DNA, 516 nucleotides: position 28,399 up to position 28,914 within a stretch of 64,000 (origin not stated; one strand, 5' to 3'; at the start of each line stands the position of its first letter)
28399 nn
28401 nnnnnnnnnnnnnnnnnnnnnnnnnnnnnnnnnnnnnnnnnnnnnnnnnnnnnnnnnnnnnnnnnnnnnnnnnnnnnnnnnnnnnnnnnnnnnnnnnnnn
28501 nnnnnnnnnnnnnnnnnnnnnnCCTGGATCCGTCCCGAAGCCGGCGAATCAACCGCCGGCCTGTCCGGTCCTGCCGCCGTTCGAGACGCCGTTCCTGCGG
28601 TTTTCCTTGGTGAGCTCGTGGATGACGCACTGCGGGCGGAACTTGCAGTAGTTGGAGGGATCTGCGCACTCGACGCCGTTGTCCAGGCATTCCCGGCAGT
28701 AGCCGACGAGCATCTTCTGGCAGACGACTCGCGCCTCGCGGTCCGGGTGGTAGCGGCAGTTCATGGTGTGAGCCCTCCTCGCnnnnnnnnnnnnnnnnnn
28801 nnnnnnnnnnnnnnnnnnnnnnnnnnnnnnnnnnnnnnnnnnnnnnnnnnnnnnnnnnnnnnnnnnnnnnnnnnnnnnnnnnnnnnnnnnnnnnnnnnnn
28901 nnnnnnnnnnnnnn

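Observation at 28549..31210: ECF sigma / redox-type zinc anti-sigma coupled to an orphan Tat-FeS, membrane and B-box-like module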

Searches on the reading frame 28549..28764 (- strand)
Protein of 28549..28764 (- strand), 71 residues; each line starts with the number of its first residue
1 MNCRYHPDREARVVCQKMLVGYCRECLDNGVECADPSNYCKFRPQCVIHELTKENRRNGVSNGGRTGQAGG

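Call 3: search_protein_families(library=pfam, proteins=[window:28549-28764:-], max_evalue=0.1)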
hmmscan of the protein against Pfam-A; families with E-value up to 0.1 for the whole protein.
window:28549-28764:- (71 aa): 0 families

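Call 4: search_protein_families(library=ncbifam, proteins=[window:28549-28764:-], max_evalue=0.1)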
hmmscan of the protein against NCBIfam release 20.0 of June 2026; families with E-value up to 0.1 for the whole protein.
window:28549-28764:- (71 aa): 0 families

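Call 6: find_homologous_proteins(query=window:28549-28764:-)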
Query window:28549-28764:- (71 aa): 9 proteins with E <= 0.001 among 9 candidates.
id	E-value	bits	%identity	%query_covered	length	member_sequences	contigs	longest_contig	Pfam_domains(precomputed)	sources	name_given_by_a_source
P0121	1.1e-43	164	100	100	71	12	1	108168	-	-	-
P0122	8.8e-36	139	85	100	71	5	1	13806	-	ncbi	-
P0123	4.6e-27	111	72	90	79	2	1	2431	-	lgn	-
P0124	2.9e-25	105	62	100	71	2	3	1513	-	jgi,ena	-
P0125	5.1e-25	105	84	72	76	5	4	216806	-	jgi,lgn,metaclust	metaclust:\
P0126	1.8e-22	97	76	76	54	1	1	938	-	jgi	jgi:hypothetical protein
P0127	7.4e-22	95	76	76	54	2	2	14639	-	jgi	jgi:hypothetical protein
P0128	5.6e-17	79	62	82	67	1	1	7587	-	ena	-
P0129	1.0e-16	78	53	99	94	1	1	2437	-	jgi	-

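Call 46: search_protein_families(library=pfam, alignment_id=A2, max_evalue=10)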
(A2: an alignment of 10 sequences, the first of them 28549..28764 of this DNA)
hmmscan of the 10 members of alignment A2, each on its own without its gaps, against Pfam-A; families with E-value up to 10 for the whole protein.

A. member 1, window:28549-28764:- (71 aa): 0 families

B. families by the number of members that match (of 10 scanned): 6 families
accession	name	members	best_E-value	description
PF00643.29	zf-B_box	3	0.049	B-box zinc finger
PF21023.2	DENR_N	3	0.083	DENR, N-terminal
PF21049.3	CFA69_ARM_rpt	1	0.13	Cilia- and flagella-associated protein 69, ARM repeat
PF02467.21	Whib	1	0.17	Transcription factor WhiB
PF03943.19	TAP_C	1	0.63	TAP C-terminal domain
PF09329.16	zf-primase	1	3.2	Primase zinc finger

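Call 52: predict_structure(alignment_id=A2)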
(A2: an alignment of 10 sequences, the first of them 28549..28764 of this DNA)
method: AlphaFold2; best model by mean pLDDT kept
length: 71 residues; sequences in the alignment: 10
mean_pLDDT: 78.7   pTM: 0.59
mean pLDDT of the five models: 78.7, 74.9, 73.9, 67.7, 67.1
residues with pLDDT >= 90: 17; 70-90: 41; 50-70: 4; < 50: 9
segments of 3 or more residues with pLDDT < 50: 63-71
pLDDT, mean of each block of 10 residues (from residue 1): 93 89 90 82 80 76 46 32
secondary structure, 60 per line:
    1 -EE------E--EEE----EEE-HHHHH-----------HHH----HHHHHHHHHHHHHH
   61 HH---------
elements in order: E13-15 E20-22 H24-28 H47-62

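Call 57: fold_search(model_id=the predicted structure, library=pdb)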
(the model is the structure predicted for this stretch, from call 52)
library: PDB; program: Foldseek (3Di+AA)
matches with E <= 10: 9; with E <= 0.001: 0
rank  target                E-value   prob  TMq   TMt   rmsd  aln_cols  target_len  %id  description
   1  3ddt_A                1.6e+00  0.20  0.23  0.33   3.0        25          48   28  Crystal structure of the B2 box from MuRF1 in dimeric state (released 2008-10-07)
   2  2ecn_MODEL_1_A        2.1e+00  0.18  0.37  0.38  10.6        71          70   13  Solution structure of the RING domain of the human RING finger protein 141 (released 2007-08-14)
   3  3ddt_C                2.2e+00  0.20  0.25  0.37   3.1        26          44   27  Crystal structure of the B2 box from MuRF1 in dimeric state (released 2008-10-07)
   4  7vsq_A                4.9e+00  0.13  0.34  0.28   3.8        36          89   25  Crystal strcuture of the tandem B-Box domains of CONSTANS (released 2022-03-02)
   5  3eb5                  5.6e+00  0.11  0.35  0.37   3.1        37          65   24  Structure of the cIAP2 RING domain (released 2008-09-09)
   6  3ddt_B                5.9e+00  0.08  0.23  0.33   3.1        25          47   28  Crystal structure of the B2 box from MuRF1 in dimeric state (released 2008-10-07)
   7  7vsp_C                6.3e+00  0.11  0.34  0.27   3.8        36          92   22  Crystal strcuture of the tandem B-Box domains of COL2 (released 2022-03-02)
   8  5yuf_A                6.3e+00  0.08  0.31  0.42   3.6        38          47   24  Crystal Structure of PML RING tetramer (released 2018-04-11)
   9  7myj_C                6.3e+00  0.02  0.22  0.06  13.3        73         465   11  Structure of full length human AMPK (a2b1g1) in complex with a small molecule activator MSG011 (released 2022-06-29)
